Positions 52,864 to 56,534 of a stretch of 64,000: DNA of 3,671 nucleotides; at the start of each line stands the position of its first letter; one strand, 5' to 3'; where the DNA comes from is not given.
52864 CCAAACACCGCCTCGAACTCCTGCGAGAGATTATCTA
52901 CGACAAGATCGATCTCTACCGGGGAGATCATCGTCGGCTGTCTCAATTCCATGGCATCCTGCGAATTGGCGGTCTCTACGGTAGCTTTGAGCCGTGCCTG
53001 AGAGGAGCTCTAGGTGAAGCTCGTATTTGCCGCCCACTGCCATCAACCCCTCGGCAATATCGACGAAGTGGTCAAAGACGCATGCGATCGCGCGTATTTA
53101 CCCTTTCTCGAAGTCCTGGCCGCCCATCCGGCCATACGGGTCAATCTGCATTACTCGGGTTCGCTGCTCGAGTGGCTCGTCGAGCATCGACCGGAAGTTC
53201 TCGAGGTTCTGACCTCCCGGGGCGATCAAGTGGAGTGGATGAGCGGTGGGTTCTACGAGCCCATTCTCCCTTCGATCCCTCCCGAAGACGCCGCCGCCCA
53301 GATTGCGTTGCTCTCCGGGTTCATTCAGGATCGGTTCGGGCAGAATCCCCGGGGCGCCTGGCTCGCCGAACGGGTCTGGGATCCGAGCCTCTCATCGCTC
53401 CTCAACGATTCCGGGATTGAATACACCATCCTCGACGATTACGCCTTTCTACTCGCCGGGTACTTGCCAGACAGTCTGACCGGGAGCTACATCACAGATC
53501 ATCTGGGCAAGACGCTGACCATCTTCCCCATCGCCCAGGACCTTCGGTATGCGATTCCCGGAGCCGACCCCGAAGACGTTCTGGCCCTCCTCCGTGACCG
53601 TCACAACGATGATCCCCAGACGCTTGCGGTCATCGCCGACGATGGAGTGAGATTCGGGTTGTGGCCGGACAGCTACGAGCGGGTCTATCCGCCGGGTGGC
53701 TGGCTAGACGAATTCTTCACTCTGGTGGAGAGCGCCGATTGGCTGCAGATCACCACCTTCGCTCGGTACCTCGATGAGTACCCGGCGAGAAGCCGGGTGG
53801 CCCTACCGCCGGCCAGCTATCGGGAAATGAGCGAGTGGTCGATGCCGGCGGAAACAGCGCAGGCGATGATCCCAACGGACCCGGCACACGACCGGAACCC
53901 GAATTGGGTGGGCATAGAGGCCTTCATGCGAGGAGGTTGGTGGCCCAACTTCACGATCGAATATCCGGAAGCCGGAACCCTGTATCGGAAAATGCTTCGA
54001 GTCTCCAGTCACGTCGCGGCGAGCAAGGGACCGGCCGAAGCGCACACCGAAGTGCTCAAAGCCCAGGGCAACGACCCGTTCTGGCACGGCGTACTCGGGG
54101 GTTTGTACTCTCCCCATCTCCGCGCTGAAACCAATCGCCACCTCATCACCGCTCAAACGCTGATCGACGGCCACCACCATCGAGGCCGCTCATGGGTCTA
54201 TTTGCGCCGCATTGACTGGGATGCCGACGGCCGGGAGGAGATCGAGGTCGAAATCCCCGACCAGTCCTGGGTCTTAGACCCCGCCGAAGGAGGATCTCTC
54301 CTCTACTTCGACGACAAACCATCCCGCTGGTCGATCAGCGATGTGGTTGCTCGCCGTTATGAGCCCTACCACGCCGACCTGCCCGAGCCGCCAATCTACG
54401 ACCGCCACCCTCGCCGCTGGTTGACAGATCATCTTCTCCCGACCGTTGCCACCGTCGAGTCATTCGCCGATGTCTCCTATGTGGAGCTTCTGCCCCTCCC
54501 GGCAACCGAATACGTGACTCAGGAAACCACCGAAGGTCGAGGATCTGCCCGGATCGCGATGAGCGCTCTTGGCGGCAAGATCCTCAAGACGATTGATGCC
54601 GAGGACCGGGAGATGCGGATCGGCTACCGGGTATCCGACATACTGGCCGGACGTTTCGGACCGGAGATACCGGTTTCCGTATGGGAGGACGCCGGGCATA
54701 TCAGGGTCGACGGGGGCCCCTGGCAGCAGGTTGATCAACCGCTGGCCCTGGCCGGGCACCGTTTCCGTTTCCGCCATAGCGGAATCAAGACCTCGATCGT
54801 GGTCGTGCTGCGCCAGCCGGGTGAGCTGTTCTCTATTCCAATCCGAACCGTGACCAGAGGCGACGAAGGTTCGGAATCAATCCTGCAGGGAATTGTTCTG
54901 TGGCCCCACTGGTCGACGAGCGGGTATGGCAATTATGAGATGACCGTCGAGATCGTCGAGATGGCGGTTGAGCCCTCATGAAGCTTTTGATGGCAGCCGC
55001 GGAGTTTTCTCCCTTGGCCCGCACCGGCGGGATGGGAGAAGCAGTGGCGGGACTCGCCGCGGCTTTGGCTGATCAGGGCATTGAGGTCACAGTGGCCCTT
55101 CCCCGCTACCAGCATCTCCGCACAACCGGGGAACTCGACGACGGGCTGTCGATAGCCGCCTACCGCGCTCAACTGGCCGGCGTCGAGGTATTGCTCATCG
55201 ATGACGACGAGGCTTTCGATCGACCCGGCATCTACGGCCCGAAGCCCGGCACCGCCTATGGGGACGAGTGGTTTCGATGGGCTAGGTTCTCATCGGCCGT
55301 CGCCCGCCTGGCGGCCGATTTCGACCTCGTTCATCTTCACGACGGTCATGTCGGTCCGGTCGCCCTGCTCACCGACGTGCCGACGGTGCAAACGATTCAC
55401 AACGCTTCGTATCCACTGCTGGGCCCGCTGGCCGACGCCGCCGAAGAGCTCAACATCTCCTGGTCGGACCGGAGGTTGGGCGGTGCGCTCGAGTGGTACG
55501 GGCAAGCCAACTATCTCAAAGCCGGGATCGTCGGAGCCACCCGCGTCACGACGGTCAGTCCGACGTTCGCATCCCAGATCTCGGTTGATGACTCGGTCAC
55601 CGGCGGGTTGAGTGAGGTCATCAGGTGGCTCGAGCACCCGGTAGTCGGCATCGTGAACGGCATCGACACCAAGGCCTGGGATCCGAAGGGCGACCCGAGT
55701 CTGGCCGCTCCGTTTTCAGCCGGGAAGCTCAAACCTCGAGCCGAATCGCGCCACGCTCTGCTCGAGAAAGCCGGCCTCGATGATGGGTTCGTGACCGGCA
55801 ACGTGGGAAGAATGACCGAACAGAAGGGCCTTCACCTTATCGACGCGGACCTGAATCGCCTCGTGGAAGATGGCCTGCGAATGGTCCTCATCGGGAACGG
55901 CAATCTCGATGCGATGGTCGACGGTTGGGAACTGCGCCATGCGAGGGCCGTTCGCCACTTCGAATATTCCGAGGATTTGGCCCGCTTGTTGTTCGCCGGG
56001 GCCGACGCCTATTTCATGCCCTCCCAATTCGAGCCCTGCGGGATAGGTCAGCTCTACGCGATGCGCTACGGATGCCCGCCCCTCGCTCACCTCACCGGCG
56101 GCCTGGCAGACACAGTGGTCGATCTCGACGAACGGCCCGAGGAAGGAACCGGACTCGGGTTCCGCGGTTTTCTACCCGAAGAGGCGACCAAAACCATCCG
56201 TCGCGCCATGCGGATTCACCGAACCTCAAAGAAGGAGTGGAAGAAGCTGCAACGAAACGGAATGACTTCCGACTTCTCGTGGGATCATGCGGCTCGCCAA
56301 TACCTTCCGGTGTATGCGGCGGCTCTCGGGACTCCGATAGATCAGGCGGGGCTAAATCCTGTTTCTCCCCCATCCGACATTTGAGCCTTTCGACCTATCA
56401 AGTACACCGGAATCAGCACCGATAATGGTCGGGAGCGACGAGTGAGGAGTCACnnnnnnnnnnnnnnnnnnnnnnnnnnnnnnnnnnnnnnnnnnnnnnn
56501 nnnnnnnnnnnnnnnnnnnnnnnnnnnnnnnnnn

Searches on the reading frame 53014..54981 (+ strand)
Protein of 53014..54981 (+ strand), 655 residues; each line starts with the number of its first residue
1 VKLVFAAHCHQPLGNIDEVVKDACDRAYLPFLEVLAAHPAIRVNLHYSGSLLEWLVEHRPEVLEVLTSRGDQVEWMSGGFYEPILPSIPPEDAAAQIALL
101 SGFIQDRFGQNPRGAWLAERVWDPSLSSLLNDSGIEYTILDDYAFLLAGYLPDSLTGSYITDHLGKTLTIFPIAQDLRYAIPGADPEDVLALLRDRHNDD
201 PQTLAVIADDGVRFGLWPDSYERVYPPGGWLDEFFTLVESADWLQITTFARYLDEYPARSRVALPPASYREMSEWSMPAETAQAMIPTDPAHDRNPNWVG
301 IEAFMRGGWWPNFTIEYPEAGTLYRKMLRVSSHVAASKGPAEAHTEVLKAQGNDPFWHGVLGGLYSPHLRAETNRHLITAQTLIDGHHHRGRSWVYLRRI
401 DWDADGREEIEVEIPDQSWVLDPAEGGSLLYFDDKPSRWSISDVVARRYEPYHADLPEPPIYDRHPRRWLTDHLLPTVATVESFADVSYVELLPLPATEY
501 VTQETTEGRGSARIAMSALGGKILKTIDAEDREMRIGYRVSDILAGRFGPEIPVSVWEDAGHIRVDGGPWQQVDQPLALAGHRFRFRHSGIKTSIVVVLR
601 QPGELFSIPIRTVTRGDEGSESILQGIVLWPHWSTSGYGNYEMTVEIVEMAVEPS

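Call 3: search_protein_families(library=pfam, proteins=[window:53014-54981:+], max_evalue=1)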
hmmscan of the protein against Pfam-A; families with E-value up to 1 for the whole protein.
window:53014-54981:+ (655 aa): 4 families
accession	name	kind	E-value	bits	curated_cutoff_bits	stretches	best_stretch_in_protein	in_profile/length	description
PF03065.20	Glyco_hydro_57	-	2.5e-36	126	21.2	1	25-264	45-290/291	Glycosyl hydrolase family 57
PF09095.17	AmyA-gluTrfs_C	-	1.4e-26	94.2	22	2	461-646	89-283/284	Alpha-amylase/4-alpha-glucanotransferase, C-terminal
PF09094.16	AmyA-A_glucT_m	-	8.2e-20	71.5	27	1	308-383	1-79/80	Alpha-amylase/4-alpha-glucanotransferase, middle domain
PF01074.27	Glyco_hydro_38N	-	0.098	12.5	25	1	33-137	34-140/270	Glycosyl hydrolases family 38 N-terminal domain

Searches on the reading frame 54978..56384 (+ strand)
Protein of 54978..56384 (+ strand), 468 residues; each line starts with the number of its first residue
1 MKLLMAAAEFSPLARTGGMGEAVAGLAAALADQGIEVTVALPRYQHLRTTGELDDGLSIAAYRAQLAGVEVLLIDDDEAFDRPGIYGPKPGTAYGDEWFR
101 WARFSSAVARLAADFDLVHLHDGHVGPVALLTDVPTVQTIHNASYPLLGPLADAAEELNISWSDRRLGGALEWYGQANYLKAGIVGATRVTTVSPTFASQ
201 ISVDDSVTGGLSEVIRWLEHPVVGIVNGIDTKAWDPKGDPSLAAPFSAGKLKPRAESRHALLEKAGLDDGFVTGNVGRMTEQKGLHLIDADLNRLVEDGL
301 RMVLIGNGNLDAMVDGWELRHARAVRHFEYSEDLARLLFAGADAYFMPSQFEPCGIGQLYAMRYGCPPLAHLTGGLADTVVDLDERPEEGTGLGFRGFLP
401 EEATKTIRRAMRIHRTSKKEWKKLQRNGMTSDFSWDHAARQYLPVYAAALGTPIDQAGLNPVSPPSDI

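Call 3: search_protein_families(library=pfam, proteins=[window:54978-56384:+], max_evalue=1)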
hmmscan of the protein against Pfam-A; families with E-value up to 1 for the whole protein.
window:54978-56384:+ (468 aa): 7 families
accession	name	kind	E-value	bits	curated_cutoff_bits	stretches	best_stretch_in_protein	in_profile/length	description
PF08323.17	Glyco_transf_5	-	1.4e-44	153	22.7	1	2-216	1-238/239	Starch synthase catalytic domain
PF13579.12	Glyco_trans_4_4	-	5.4e-12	46.8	29.7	1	17-201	1-142/158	Glycosyl transferase 4-like domain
PF00534.26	Glycos_transf_1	-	6.8e-12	45.7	26.4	1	268-414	13-159/172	Glycosyl transferases group 1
PF13439.12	Glyco_transf_4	-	1.4e-11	45.2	28.5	1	17-200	2-147/170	Glycosyltransferase Family 4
PF13692.12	Glyco_trans_1_4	-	7.7e-10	39.6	27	1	273-382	4-117/142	Glycosyl transferases group 1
PF20706.3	GT4-conflict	-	0.00014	21.4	26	1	310-441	248-384/385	Family 4 Glycosyltransferase in conflict systems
PF23001.1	MBTP1_N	-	0.13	13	27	0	109-141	45-77/80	Membrane-bound Site-1 Protease Family N-terminal domain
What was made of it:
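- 54978..56384 (+): context only: glgA (glycogen synthase), 69 nt upstream on the same strand. Pfam Glyco_transf_5 1.4e-44 (call 3).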
